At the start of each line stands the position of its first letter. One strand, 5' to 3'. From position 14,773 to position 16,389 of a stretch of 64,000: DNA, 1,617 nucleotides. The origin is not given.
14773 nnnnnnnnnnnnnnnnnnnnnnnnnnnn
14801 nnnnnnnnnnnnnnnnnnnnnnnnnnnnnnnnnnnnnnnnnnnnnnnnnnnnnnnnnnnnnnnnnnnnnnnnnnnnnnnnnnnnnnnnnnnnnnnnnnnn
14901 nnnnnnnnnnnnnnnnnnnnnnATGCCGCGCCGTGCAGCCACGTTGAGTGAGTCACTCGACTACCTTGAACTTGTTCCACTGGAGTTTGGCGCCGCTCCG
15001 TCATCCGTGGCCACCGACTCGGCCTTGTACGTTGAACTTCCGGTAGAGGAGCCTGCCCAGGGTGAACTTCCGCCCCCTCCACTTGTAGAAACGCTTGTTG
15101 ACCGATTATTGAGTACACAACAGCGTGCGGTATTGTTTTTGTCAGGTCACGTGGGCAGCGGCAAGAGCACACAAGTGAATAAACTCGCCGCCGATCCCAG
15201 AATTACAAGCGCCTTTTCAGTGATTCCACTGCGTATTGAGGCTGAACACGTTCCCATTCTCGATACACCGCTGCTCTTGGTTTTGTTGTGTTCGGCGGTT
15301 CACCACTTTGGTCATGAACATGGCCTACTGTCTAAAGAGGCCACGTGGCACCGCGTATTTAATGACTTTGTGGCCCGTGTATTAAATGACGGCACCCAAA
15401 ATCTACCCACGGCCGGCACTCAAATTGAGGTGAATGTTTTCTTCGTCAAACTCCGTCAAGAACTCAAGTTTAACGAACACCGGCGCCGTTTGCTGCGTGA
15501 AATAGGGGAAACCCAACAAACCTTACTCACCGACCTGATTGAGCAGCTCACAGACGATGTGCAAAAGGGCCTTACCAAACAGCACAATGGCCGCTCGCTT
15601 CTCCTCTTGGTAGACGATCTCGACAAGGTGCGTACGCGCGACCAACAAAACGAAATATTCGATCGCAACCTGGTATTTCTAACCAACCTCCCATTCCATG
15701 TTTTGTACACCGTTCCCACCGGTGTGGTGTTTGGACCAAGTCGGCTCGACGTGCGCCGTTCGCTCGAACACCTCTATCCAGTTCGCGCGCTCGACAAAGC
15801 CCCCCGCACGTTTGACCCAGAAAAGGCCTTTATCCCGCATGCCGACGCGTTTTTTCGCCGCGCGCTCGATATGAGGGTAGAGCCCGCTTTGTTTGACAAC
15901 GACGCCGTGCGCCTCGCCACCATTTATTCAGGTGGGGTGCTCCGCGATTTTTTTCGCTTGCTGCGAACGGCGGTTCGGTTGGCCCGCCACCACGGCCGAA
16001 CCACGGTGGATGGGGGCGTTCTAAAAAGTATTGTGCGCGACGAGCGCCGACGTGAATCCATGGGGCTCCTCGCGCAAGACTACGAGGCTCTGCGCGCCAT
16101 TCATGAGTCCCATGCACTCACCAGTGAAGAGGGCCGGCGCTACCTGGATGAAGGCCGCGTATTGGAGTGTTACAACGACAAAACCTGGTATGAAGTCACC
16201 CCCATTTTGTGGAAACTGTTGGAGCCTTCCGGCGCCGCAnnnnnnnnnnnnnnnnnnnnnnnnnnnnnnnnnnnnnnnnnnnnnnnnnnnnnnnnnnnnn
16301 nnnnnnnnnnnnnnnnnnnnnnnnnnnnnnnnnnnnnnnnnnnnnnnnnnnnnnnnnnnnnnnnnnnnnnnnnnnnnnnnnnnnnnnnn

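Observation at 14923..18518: Translationally coupled P-loop NTPase plus 759-aa TPR protein, resembling a split STAND (NB-ARC plus TPR) module with no fused effector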

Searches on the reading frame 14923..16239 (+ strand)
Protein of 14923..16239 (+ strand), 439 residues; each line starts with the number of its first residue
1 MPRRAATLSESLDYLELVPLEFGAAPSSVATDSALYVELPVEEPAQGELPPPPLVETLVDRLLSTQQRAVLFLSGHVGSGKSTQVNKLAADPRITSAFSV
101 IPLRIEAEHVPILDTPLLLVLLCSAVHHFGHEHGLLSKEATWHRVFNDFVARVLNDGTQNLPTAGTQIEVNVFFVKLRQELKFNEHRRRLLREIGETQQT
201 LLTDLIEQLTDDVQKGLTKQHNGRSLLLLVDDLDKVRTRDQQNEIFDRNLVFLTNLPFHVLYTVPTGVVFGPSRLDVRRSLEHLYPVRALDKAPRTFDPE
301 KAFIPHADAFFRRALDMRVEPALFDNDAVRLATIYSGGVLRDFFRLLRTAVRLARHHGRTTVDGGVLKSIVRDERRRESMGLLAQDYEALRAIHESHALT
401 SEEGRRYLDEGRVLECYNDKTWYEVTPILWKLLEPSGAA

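Call 5: search_protein_families(library=pfam, proteins=[window:14923-16239:+], max_evalue=1)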
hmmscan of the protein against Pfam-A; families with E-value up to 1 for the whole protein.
window:14923-16239:+ (439 aa): 13 families
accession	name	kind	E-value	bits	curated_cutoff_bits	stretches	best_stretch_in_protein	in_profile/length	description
PF13191.12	AAA_16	-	2.4e-05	25.4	32.6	1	58-242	15-150/167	AAA ATPase domain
PF13401.12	AAA_22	-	2.9e-05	24.8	27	1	67-245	4-104/130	AAA domain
PF05729.18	NACHT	-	0.00068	19.9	26.7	1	192-243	43-101/167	NACHT domain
PF25199.1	nSTAND_NTPase5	-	0.00097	19.4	34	1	50-90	20-63/145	Novel STAND NTPase 5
PF07693.20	KAP_NTPase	-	0.0011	18.8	20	1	57-238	7-165/293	KAP family P-loop domain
PF00931.28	NB-ARC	-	0.0015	18.3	23.5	1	55-155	5-76/248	NB-ARC domain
PF24883.2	NPHP3_N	-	0.0022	18.6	24.8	0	65-88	19-42/164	Nephrocystin 3, N-terminal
PF08298.17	AAA_PrkA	-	0.0034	16.9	25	1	66-135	83-145/358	PrkA AAA domain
PF03052.20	Adeno_52K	-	0.015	15.2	25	1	163-213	136-186/201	Adenoviral protein L1 52/55-kDa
PF01637.24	ATPase_2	-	0.066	13.4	33.2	0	187-245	71-131/225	ATPase domain predominantly from Archaea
PF12775.13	AAA_7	-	0.081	12.9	25.8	0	61-89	27-54/181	P-loop containing dynein motor region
PF02367.23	TsaE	-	0.13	12.6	26.6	1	60-93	12-46/128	Threonylcarbamoyl adenosine biosynthesis protein TsaE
PF03193.22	RsgA_GTPase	-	0.14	12.4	30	1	60-91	98-129/174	RsgA GTPase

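Call 6: search_protein_families(library=padloc, proteins=[window:14923-16239:+], max_evalue=1)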
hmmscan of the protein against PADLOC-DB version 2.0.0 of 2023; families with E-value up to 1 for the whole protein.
window:14923-16239:+ (439 aa): 1 family
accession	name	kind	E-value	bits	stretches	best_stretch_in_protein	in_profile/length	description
PDLC04958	PDC-S20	-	0.034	11.5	1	54-235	14-185/458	-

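Call 7: search_protein_families(library=ncbifam, proteins=[window:14923-16239:+], max_evalue=1)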
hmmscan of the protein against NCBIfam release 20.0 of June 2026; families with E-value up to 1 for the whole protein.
window:14923-16239:+ (439 aa): 5 families
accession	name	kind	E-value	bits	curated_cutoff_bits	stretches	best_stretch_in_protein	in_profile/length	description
NF047389.1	ATPase_Sll1717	subfamily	0.00037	19.7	75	1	72-244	33-206/454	P-loop ATPase, Sll1717 family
NF009367.0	PRK12724.1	equivalog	0.012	14.5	718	1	65-91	220-246/433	flagellar biosynthesis regulator FlhF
NF006743.0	PRK09270.1-2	equivalog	0.018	14.1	227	1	59-93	19-53/217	nucleoside/nucleotide kinase family protein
NF041000.1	ATPase_ComGA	equivalog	0.045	12.7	300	1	64-102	124-162/267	competence type IV pilus ATPase ComGA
TIGR03499.1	FlhF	equivalog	0.075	13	174.15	1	66-91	196-221/286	flagellar biosynthesis GTPase FlhF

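Call 8: search_solved_structures(query=window:14923-16239:+, max_evalue=10)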
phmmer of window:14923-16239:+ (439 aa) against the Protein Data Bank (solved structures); distinct sequences matched with E-value up to 10: 7.
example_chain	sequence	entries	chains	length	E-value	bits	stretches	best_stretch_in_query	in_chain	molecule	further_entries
9zlo_A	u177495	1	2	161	0.11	14.5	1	100-152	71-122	Urease accessory protein UreE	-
2c0k_A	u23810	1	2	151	0.36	12.8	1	174-224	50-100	HEMOGLOBIN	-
4huq_A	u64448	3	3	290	0.72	11.8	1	56-97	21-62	Energy-coupling factor transporter ATP-binding protein EcfA 1 | Energy-coupling factor transporter ATP-binding protein EcfA2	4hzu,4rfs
9kym_B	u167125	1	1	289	0.72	11.8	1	56-97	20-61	Energy-coupling factor transporter ATP-binding protein EcfA2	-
9luc_C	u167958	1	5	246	1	11.3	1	252-320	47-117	Flagellar motor protein MotA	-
8zok_A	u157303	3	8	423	1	11.3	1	348-391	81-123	Gamma-glutamyl phosphate reductase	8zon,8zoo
9lu9_A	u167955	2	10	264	1.2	11.1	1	252-320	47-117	Flagellar motor protein MotA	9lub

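Call 9: find_homologous_proteins(query=window:14923-16239:+)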
Query window:14923-16239:+ (439 aa): 143 proteins with E <= 0.001 among 8000 candidates; the best 120 are listed.
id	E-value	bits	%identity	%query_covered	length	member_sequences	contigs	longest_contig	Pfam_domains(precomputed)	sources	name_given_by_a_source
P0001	3.6e-290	980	100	100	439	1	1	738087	PF13191.13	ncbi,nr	ncbi:MAG: hypothetical protein IPK82_20960 [Polyangiaceae bacterium]|nr:hypothetical protein [Polyan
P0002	4.1e-197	673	70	99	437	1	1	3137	-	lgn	-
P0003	5.9e-197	673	70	99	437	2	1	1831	PF13401.13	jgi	-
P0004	4.3e-192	657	69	99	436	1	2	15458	-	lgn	-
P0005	1.1e-189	649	67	99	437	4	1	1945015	-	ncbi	-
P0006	3.7e-182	624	66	99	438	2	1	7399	-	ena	-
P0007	3.3e-157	542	58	99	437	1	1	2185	-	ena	-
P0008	7.8e-151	521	57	100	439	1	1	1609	-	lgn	-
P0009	5.1e-150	518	58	98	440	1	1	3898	-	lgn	-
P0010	2.9e-149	516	56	99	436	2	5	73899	-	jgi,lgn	jgi:hypothetical protein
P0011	3.1e-149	516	58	99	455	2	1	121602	-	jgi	jgi:hypothetical protein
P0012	6.3e-149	514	56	99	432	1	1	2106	-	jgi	jgi:hypothetical protein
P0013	1.0e-148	514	57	100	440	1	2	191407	-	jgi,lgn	jgi:hypothetical protein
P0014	1.2e-148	514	57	99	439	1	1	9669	-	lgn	-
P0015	3.4e-147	509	55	100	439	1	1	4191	-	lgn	-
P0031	7.7e-123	429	49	99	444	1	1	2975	PF07693.21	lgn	-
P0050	4.9e-100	353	44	99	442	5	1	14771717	-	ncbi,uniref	ncbi:P-loop NTPase fold protein [Sorangium sp. So ce1153]|uniref:P-loop NTPase fold protein n=1 Tax=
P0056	1.7e-98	348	42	100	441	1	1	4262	PF07693.21,PF13191.13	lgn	-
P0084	4.5e-94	334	41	100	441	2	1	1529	PF07693.21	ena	-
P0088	3.1e-93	331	39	98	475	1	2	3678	PF07693.21,PF13191.13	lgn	-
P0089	3.4e-93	331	42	99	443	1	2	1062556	PF07693.21,PF13191.13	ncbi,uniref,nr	ncbi:P-loop NTPase fold protein [Polyangium jinanense]|uniref:KAP NTPase domain-containing protein n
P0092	1.4e-92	329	40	98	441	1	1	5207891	-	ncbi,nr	ncbi:MAG: hypothetical protein IPK82_03970 [Polyangiaceae bacterium]|nr:hypothetical protein [Polyan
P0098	1.0e-89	319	40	97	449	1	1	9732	PF07693.21,PF05729.19,PF00931.29,PF13191.13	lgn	-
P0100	1.2e-89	319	43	98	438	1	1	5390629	-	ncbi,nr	ncbi:MAG: hypothetical protein IPK82_36385 [Polyangiaceae bacterium]|nr:hypothetical protein [Polyan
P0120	1.8e-12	65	25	83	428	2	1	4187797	PF07693.21,PF13401.13,PF01637.25,PF13191.13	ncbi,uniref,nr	ncbi:P-loop NTPase fold protein [Anthocerotibacter panamensis]|uniref:P-loop NTPase fold protein n=1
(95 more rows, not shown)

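Call 16: find_related_loci(query=A1, collection=genome_contigs, flank=6000)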
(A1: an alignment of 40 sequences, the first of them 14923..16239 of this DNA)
Query A1 (439 aa) in genome_contigs; peptide patterns used: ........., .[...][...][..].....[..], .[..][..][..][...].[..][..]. (x = any residue, [..] = any of these).
596 stretches matched a pattern (row limit reached: there are more); 498 encode a relative of the query (tblastn E <= 1e-3); the best 80 are kept; 80 distinct loci.
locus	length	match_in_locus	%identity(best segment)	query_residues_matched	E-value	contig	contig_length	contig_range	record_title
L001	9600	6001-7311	44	5-434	2e-107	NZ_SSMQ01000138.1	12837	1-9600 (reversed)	Polyangium fumosum strain DSM 14668 Scaffold137_1, whole genome shotgun sequence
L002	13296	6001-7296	43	1-434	5e-105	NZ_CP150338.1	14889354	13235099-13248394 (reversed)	Sorangium sp. So ce388 chromosome, complete genome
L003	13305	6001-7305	43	1-434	1e-103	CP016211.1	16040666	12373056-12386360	Minicystis rosea strain DSM 24000 chromosome, complete genome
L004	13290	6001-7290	42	4-434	1e-103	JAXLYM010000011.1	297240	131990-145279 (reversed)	MAG: Polyangiaceae bacterium isolate STL-MYX13 C2.77.fa-11, whole genome shotgun sequence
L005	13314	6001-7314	42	5-434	3e-101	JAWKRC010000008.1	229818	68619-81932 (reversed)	MAG: Polyangiales bacterium isolate ABC2.122 ABC2.122.fa-8, whole genome shotgun sequence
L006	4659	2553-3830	40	7-434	3e-98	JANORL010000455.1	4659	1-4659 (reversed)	MAG: Polyangiaceae bacterium isolate VAR_4_metabat_184 VAR_4_k141_1833207, whole genome shotgun sequence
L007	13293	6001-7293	42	1-434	1e-92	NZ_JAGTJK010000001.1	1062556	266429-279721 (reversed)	Polyangium jinanense strain SDU13 Scaffold1, whole genome shotgun sequence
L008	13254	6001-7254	40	5-434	3e-92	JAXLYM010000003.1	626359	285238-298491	MAG: Polyangiaceae bacterium isolate STL-MYX13 C2.77.fa-3, whole genome shotgun sequence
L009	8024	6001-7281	37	6-436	3e-80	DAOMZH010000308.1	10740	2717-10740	MAG TPA_asm: Polyangium sp. isolate AMR_MDS_5605 NODE_1184_length_10740_cov_5.582967, whole genome shotgun sequence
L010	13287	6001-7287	41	4-434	5e-93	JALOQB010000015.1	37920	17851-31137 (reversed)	MAG: Polyangiaceae bacterium isolate Prado144 scaffold_1023, whole genome shotgun sequence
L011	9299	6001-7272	42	3-433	2e-95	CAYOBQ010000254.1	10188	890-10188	MAG TPA_asm: uncultured Nannocystaceae bacterium isolate SRP077602_co1_395 genome assembly, contig: NODE_19837_length_10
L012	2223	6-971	42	113-435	3e-73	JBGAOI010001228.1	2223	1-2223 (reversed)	MAG: Polyangium sp. isolate MAG_MBR_AS.73 MBRAS-73_NODE_1228_length_2223_cov_3.235788, whole genome shotgun sequence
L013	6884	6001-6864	35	1-302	3e-42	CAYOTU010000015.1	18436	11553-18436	MAG TPA_asm: uncultured Myxococcales bacterium isolate binchicken_co181_635 genome assembly, contig: NODE_4891_length_18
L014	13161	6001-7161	27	52-434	5e-22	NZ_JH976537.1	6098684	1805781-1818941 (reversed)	Nodosilinea nodulosa PCC 7104 Lepto7104DRAFT_LPD.2, whole genome shotgun sequence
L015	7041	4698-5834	26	71-434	8e-22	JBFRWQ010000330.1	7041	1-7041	MAG: Microcystaceae cyanobacterium isolate 02_in_wo_sediment_bin.3 02InwoSedB3_c_000000661597, whole genome shotgun sequ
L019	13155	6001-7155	25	55-433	5e-21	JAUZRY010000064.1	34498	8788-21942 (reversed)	MAG: Ardenticatenia bacterium isolate Faavne_M6_B1 Faavne_M6_B1-contig_3279_pilon, whole genome shotgun sequence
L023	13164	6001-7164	24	52-434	2e-20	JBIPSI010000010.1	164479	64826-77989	MAG: Spirulina sp. isolate Cam_3-MAG04 sequence10, whole genome shotgun sequence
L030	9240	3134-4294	24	55-429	2e-19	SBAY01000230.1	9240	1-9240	MAG: Nitrospira sp. isolate Bin_21_1 Hy_contig29661, whole genome shotgun sequence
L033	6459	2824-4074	23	10-439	9e-19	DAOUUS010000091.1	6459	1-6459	MAG TPA_asm: Methanophagales archaeon isolate CSMAG_829 CSMAG_829_k141_1692830_length_6459_cov_28.6299, whole genome sho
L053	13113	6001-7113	25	71-438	1e-17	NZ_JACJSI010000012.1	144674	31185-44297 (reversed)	Nostoc flagelliforme FACHB-838 contig12, whole genome shotgun sequence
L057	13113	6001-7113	24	71-438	1e-17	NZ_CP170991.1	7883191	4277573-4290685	Nostoc sp. C117 chromosome, complete genome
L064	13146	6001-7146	24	71-437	2e-17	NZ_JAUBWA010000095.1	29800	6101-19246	Microcoleus sp. A003_D6 NODE_202_length_29800_cov_34.350839, whole genome shotgun sequence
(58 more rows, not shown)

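Call 24: predict_structure(alignment_id=A1)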
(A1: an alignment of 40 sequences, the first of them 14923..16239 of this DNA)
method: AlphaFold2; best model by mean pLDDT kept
length: 439 residues; sequences in the alignment: 40
mean_pLDDT: 90.9   pTM: 0.90
mean pLDDT of the five models: 90.9, 90.3, 90.2, 89.2, 88.1
residues with pLDDT >= 90: 321; 70-90: 99; 50-70: 15; < 50: 4
segments of 3 or more residues with pLDDT < 50: none
pLDDT, mean of each block of 10 residues (from residue 1): 91 94 87 92 83 94 91 95 97 97 95 94 96 91 89 66 59 78 81 80 94 96 95 94 93 95 93 83 95 95 96 97 98 98 98 98 98 96 95 94 89 90 96 76
secondary structure, 60 per line:
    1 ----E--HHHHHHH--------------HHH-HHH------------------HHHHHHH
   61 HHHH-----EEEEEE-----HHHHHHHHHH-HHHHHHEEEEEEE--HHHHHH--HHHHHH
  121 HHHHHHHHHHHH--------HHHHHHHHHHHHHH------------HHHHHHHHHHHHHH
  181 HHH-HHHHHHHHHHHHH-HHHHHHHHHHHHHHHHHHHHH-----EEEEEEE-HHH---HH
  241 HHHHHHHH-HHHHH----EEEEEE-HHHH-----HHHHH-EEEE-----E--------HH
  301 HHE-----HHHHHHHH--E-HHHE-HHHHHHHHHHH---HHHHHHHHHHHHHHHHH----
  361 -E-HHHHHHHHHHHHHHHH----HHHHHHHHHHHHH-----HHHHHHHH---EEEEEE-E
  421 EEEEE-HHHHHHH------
elements in order: H8-14 H54-64 E70-75 H81-90 H92-97 E98-104 H107-112 H115-132 H141-154 H167-183 H185-197 H199-219 E225-231 H239-248 H250-254 E259-264 H266-269 H275-279 E281-284 H299-302 H309-316 H326-336 H340-356 H364-379 H384-396 H402-409 E413-418 E420-425 H427-433
